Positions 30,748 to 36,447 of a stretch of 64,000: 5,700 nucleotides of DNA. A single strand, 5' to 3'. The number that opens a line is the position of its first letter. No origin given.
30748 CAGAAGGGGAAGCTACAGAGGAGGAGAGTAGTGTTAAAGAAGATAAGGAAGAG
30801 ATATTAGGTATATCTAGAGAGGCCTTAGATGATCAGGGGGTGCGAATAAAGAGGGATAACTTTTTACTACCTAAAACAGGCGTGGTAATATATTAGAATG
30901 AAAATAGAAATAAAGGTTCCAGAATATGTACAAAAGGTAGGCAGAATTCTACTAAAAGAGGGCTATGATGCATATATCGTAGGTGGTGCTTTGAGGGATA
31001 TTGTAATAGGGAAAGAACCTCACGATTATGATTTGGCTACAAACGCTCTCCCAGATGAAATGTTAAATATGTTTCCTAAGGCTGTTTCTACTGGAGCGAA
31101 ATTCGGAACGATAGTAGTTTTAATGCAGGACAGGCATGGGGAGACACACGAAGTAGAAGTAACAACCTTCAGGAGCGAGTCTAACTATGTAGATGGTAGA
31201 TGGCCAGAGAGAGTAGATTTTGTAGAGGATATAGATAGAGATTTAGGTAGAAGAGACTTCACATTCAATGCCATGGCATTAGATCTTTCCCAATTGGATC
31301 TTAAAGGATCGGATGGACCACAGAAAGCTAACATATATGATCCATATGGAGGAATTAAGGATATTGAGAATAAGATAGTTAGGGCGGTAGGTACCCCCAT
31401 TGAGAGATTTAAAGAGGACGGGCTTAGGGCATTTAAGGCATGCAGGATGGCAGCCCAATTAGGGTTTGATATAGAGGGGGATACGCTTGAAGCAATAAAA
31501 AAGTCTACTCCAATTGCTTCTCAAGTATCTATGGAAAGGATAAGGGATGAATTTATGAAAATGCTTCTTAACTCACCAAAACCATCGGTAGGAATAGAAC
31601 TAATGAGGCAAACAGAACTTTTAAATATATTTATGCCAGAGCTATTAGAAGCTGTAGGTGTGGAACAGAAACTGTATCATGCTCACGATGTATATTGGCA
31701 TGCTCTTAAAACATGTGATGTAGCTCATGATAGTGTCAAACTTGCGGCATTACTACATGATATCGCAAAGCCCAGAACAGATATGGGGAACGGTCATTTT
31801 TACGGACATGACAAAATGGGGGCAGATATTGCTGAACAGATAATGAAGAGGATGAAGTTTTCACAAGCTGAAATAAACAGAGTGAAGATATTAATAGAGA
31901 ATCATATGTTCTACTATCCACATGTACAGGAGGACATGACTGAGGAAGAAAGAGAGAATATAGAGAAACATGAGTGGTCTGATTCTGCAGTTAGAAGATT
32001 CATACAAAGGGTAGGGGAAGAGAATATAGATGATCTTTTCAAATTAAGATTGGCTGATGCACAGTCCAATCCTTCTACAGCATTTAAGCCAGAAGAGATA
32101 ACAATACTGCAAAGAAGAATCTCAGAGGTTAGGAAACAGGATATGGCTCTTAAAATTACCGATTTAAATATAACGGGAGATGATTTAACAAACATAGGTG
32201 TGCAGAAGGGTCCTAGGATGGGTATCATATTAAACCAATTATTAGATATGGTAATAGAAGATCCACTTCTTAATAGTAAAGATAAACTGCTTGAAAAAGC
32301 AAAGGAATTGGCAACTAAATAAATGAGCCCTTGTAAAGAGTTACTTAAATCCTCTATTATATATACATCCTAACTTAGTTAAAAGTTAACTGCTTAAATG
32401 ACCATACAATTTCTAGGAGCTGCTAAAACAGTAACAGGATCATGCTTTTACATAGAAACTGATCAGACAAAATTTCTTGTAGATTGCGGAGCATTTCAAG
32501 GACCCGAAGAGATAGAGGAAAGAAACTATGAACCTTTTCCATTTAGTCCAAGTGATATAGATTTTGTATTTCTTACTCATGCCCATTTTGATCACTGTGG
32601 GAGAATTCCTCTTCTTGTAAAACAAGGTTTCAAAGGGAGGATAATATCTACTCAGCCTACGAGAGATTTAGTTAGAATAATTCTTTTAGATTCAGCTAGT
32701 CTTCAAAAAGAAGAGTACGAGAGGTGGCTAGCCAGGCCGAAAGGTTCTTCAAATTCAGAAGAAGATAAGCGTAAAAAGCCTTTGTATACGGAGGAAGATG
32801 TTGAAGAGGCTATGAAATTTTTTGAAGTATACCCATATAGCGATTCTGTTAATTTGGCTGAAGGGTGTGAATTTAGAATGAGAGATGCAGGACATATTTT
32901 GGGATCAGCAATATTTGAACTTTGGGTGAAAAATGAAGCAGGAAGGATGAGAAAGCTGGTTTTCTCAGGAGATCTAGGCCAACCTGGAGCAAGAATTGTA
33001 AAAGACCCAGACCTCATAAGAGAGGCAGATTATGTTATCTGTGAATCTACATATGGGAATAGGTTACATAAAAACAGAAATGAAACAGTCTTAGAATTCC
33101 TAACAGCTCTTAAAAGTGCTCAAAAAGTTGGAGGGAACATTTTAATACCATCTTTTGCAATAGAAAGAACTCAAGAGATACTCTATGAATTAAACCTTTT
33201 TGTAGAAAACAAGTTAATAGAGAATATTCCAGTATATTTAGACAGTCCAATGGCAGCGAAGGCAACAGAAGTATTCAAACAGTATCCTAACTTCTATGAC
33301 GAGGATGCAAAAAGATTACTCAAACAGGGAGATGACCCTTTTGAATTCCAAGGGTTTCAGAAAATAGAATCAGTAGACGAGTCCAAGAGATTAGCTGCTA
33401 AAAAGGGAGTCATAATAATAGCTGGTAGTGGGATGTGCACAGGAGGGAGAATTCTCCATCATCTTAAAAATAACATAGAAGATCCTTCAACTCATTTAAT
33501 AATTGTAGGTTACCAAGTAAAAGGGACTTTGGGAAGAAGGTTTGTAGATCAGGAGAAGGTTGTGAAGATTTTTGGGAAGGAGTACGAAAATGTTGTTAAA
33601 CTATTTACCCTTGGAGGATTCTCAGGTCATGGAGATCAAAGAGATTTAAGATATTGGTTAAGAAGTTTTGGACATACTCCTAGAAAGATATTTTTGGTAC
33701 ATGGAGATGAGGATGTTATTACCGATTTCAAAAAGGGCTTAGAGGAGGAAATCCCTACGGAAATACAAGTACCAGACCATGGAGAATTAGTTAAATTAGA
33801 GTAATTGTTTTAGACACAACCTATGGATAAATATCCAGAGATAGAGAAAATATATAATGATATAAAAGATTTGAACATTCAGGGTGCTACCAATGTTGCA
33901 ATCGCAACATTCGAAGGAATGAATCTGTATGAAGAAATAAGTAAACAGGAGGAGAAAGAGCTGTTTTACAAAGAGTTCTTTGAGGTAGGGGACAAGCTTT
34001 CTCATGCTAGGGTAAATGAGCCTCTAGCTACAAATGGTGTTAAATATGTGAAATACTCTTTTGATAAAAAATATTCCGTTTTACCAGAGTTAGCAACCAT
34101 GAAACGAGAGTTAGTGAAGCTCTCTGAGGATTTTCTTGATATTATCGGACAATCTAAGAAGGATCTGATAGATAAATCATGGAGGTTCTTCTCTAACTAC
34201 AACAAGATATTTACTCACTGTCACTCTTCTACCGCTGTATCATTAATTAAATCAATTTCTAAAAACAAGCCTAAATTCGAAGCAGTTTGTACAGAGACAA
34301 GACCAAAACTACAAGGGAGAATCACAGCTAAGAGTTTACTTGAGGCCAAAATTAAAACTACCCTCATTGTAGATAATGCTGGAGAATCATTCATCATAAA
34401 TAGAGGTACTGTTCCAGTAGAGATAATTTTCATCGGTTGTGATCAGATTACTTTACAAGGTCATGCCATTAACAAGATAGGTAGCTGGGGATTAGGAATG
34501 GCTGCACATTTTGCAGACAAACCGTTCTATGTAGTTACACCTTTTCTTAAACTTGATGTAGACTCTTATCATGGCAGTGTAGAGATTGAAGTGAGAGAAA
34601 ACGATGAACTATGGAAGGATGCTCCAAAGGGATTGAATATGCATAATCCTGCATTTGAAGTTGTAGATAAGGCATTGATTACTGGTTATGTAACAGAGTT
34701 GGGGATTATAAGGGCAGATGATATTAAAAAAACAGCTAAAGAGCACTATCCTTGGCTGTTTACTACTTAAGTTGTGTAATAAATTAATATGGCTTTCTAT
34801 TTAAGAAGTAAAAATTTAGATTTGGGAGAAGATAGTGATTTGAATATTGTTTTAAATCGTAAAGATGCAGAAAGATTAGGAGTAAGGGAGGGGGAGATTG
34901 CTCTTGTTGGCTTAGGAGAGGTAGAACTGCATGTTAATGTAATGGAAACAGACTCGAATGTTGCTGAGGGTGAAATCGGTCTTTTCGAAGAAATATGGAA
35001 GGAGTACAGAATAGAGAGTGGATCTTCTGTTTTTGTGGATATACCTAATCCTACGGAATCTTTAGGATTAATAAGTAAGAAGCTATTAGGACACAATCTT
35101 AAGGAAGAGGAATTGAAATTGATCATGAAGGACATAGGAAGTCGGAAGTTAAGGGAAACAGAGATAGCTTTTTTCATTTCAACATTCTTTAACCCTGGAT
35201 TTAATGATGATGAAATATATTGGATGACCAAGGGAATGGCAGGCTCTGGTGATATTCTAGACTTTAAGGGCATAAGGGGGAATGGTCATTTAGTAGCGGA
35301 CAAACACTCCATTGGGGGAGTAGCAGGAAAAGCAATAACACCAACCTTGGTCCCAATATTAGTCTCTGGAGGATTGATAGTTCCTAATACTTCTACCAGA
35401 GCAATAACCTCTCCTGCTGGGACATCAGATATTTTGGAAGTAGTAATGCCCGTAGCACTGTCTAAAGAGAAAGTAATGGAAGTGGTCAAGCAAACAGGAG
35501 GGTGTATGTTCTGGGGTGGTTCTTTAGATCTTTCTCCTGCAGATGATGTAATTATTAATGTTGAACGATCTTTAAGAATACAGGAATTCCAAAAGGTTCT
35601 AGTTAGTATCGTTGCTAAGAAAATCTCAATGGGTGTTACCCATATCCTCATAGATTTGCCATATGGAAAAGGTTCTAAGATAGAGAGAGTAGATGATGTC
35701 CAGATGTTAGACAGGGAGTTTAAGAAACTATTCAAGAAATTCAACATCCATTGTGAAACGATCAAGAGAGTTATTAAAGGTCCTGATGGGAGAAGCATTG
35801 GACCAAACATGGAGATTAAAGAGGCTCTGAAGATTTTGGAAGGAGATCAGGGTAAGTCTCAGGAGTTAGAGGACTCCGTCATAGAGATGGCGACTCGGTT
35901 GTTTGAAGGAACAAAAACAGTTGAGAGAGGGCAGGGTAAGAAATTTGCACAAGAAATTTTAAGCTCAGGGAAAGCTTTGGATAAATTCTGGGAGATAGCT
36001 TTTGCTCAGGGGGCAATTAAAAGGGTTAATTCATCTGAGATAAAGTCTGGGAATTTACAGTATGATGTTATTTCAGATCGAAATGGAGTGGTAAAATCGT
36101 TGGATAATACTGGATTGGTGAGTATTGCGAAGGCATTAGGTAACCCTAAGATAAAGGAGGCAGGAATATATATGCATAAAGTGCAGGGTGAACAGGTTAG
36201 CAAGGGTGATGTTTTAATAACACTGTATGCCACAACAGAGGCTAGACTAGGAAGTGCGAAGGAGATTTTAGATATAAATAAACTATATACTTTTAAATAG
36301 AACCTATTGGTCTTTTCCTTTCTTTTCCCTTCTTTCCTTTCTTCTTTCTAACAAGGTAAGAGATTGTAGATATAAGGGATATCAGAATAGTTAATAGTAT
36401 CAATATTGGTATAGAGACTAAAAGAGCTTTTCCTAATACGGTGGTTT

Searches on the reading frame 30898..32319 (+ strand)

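Call 19: search_protein_families(library=pfam, proteins=[window:30898-32319:+], max_evalue=0.001)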
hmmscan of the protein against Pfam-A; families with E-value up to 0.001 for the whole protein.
window:30898-32319:+ (474 aa): 4 families
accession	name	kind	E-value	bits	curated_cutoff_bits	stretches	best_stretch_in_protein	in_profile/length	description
PF01743.26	PolyA_pol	-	2.1e-33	115.8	23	1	25-162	1-126/126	Poly A polymerase head domain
PF12627.12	PolyA_pol_RNAbd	-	2.1e-17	63.1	22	1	189-250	1-61/64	Probable RNA and SrmB- binding site of polymerase A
PF13735.12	tRNA_NucTran2_2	-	5.1e-09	36.7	27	1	312-468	24-149/149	tRNA nucleotidyltransferase domain 2 putative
PF01966.28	HD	-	9.2e-09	36.1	22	1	276-350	23-103/116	HD domain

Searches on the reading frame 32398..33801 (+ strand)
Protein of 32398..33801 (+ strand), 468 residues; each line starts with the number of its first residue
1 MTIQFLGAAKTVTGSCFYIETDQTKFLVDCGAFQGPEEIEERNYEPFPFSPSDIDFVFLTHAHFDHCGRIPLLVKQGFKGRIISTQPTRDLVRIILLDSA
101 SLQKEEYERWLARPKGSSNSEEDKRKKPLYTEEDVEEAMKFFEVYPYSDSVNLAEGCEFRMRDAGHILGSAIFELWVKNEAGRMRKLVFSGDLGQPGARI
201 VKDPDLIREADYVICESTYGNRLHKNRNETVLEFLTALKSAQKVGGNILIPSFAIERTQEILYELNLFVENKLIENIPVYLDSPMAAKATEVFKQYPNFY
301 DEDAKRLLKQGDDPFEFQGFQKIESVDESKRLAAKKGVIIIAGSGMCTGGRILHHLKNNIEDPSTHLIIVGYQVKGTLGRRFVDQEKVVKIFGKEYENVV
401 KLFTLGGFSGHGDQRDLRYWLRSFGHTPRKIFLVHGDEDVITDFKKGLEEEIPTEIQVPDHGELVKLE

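Call 19: search_protein_families(library=pfam, proteins=[window:32398-33801:+], max_evalue=0.001)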
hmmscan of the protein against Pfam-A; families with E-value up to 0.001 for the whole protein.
window:32398-33801:+ (468 aa): 5 families
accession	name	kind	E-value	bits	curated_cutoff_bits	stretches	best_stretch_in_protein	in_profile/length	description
PF10996.14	Beta-Casp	-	1.5e-39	135.7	27.7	1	258-381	1-119/120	Beta-Casp domain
PF07521.17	RMMBL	-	5.5e-14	52.3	21.6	1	402-459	8-63/63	Zn-dependent metallo-hydrolase RNA specificity domain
PF00753.33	Lactamase_B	-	1e-13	52.1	22.7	1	13-86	5-76/196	Metallo-beta-lactamase superfamily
PF16661.11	Lactamase_B_6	-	1.7e-08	34.5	27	1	19-176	2-150/193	Metallo-beta-lactamase superfamily domain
PF12706.13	Lactamase_B_2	-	1.1e-06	28.9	27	1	25-85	2-63/200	Beta-lactamase superfamily domain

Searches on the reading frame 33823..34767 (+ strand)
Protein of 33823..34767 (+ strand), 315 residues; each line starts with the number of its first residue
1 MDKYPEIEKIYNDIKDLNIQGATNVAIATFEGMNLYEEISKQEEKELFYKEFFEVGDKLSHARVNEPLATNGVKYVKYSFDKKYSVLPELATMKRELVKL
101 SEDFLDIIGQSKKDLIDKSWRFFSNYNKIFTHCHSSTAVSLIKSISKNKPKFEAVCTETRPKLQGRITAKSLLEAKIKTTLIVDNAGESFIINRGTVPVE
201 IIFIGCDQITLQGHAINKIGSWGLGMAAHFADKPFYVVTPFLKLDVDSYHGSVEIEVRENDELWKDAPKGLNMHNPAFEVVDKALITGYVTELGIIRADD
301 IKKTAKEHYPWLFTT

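Call 19: search_protein_families(library=pfam, proteins=[window:33823-34767:+], max_evalue=0.001)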
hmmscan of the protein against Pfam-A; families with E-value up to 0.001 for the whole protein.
window:33823-34767:+ (315 aa): 1 family
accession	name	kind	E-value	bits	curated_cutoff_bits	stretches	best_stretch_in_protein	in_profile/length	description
PF01008.23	IF-2B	-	1.2e-45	156.3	22.4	1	19-296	2-278/280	Initiation factor 2 subunit family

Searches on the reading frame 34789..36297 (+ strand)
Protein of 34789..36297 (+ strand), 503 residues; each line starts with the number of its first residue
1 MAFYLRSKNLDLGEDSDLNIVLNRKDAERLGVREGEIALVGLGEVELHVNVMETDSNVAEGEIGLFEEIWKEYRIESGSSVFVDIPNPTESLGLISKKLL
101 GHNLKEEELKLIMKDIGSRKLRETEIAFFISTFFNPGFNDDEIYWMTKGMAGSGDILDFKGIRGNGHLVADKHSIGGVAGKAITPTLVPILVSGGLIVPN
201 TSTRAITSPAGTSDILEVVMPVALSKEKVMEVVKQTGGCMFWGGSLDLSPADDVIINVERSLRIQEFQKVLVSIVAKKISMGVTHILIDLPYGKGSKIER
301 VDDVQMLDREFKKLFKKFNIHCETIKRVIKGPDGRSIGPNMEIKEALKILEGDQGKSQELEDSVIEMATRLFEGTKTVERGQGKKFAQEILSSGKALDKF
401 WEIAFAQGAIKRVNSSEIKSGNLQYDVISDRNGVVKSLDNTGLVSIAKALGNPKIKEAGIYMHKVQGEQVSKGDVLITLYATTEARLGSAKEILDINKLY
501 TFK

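Call 19: search_protein_families(library=pfam, proteins=[window:34789-36297:+], max_evalue=0.001)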
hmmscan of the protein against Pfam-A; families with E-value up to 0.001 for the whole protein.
window:34789-36297:+ (503 aa): 3 families
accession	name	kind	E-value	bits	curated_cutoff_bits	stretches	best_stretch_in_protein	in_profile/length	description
PF00591.27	Glycos_transf_3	-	1.1e-10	42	27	1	169-397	4-253/253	Glycosyl transferase family, a/b domain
PF07831.19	PYNP_C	-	1.4e-08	34.7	27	1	434-492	1-66/75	Pyrimidine nucleoside phosphorylase C-terminal domain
PF02885.22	Glycos_trans_3N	-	5.5e-07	29.7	26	1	94-154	3-63/63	Glycosyl transferase family, helical bundle domain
